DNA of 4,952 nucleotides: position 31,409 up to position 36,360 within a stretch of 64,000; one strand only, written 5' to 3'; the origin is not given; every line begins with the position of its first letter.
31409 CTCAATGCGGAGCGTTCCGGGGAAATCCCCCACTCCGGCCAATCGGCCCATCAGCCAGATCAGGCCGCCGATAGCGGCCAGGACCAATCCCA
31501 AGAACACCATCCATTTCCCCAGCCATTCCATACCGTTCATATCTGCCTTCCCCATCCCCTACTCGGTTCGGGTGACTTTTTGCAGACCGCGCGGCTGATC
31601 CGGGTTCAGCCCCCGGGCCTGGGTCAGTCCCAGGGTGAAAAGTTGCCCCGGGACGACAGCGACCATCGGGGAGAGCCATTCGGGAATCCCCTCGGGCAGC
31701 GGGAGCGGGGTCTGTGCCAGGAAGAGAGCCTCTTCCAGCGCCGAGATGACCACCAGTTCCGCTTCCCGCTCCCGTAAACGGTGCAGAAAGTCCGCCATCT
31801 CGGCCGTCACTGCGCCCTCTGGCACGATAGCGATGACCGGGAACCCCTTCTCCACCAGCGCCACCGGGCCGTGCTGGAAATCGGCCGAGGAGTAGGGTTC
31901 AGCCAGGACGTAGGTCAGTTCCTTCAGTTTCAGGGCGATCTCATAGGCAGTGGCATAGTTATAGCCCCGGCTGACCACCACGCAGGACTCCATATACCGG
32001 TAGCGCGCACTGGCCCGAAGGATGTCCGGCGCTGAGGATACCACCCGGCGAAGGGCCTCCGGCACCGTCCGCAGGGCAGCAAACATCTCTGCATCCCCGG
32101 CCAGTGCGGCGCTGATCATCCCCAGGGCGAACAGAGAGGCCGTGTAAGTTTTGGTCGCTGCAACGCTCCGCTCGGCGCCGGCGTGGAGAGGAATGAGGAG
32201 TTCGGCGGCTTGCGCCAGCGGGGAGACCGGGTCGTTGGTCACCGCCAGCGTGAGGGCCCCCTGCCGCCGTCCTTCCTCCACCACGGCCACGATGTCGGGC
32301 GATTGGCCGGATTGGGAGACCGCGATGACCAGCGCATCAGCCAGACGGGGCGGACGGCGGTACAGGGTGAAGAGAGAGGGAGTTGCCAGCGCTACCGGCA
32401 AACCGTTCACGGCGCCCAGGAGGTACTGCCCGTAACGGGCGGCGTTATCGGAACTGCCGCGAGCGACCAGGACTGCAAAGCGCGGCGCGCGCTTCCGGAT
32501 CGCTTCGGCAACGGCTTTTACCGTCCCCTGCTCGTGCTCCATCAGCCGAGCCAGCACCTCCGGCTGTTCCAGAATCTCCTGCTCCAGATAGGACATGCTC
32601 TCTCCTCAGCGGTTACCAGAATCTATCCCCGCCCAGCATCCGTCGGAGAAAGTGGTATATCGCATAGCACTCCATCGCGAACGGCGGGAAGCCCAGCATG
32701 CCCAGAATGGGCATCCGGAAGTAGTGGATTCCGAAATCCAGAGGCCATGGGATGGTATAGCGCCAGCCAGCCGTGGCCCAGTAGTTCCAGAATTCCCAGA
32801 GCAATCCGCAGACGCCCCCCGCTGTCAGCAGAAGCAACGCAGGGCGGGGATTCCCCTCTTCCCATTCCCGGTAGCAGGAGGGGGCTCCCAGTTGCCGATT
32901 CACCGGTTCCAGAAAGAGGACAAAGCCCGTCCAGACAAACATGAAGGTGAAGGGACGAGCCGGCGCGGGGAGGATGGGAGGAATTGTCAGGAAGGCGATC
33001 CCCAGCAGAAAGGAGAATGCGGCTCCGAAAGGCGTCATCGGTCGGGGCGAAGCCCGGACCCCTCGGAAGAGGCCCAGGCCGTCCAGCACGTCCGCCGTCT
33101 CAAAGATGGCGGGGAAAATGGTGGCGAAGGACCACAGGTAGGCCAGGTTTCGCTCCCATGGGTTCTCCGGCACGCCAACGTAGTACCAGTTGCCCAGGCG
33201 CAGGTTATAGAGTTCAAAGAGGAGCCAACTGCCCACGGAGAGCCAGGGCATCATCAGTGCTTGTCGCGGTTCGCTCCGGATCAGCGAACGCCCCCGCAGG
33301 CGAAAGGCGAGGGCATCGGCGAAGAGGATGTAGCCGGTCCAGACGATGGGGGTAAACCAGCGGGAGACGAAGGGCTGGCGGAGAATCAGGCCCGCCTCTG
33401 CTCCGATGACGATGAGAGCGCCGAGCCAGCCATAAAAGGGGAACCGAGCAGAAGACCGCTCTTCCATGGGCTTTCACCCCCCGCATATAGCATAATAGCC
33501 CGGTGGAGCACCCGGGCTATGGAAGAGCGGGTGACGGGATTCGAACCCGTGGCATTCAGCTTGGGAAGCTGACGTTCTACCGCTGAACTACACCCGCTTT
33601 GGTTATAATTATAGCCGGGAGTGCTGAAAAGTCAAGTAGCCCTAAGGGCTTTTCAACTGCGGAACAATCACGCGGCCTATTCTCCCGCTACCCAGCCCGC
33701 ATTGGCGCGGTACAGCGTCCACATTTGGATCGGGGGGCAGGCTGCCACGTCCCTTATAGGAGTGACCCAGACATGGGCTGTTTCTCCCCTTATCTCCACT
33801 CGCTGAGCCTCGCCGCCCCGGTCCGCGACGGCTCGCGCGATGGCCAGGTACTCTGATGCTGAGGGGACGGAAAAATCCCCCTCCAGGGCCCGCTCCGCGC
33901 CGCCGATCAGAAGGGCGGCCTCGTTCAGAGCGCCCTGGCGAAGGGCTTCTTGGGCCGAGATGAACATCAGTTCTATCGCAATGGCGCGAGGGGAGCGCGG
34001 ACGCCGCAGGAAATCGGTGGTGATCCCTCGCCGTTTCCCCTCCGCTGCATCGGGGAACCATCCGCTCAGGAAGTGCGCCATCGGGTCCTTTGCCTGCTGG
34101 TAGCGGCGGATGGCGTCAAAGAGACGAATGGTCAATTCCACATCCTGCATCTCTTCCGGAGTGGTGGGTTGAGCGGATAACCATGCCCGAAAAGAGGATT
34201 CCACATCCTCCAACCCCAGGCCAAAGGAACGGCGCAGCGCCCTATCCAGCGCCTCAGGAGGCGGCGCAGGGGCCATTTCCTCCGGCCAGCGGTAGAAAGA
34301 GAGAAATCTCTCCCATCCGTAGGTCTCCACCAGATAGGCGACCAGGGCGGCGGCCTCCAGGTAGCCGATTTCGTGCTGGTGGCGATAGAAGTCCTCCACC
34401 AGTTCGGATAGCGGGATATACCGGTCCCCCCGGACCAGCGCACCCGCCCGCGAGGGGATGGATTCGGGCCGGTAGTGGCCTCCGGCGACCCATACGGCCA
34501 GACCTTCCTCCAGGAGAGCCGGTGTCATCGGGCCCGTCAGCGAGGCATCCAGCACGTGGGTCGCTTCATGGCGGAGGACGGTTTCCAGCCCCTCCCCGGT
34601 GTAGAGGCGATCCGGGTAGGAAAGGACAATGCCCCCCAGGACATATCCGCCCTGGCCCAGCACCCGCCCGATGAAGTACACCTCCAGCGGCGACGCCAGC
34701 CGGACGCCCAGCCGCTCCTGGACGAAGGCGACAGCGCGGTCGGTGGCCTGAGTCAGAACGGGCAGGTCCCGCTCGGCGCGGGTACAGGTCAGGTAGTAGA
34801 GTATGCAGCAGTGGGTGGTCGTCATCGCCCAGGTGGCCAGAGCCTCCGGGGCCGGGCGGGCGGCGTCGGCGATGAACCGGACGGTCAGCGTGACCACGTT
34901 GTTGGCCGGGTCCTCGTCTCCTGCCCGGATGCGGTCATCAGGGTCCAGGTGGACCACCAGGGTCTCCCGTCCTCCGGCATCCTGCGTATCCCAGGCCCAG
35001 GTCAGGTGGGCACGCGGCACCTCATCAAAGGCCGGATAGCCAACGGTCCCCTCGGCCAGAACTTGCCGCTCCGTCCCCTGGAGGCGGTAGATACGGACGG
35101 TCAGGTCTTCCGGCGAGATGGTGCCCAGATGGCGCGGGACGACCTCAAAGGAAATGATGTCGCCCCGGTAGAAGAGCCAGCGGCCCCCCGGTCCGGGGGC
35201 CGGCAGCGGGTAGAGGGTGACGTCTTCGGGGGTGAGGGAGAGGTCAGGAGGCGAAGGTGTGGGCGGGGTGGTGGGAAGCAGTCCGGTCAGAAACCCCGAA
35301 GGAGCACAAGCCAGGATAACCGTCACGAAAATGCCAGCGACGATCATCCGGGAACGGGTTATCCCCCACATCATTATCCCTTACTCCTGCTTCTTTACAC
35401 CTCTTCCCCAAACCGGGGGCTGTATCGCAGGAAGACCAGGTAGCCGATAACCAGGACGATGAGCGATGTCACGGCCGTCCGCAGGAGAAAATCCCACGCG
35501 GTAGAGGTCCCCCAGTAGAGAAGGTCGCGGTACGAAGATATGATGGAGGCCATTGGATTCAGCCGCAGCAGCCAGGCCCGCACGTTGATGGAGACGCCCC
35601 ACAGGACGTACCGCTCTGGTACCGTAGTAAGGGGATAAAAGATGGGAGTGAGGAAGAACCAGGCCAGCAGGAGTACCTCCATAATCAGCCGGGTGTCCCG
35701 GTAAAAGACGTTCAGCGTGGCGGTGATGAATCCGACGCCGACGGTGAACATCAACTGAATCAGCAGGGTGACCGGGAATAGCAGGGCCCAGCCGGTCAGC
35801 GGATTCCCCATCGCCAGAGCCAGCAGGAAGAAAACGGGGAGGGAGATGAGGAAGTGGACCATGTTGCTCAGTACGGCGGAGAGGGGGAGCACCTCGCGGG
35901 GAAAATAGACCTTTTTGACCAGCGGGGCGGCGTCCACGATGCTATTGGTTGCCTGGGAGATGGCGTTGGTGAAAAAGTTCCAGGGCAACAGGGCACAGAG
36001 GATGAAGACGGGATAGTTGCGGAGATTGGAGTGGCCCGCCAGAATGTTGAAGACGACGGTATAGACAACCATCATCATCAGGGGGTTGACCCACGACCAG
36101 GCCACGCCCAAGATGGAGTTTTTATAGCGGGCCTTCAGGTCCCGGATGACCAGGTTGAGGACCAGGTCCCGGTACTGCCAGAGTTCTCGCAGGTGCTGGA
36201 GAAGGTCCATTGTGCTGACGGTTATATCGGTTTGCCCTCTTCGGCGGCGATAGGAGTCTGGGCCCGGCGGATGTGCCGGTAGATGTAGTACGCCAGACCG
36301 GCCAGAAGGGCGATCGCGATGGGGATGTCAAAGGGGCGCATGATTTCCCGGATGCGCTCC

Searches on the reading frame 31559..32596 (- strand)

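Call 65: search_protein_families(library=pfam, proteins=[window:31559-32596:-], max_evalue=0.00001)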
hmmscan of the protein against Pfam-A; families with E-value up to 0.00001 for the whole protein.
window:31559-32596:- (345 aa): 1 family
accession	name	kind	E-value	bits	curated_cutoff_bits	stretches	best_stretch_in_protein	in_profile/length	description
PF01380.27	SIS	-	1.7e-29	102.7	25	2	42-160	9-127/131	SIS domain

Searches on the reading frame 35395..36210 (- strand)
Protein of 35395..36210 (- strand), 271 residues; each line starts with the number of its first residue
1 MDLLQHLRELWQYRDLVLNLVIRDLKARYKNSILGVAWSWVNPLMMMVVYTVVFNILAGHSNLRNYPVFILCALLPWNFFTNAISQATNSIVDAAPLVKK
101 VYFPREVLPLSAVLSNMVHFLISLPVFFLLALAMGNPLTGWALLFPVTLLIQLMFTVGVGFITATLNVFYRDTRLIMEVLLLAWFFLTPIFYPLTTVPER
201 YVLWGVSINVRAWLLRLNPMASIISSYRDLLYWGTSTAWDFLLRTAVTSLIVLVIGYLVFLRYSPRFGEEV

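Call 65: search_protein_families(library=pfam, proteins=[window:35395-36210:-], max_evalue=0.00001)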
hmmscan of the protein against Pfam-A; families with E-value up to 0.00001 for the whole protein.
window:35395-36210:- (271 aa): 1 family
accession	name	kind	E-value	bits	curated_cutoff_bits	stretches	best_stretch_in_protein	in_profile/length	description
PF01061.29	ABC2_membrane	-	9.3e-17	61.7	26.9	1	19-215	5-203/211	ABC-2 type transporter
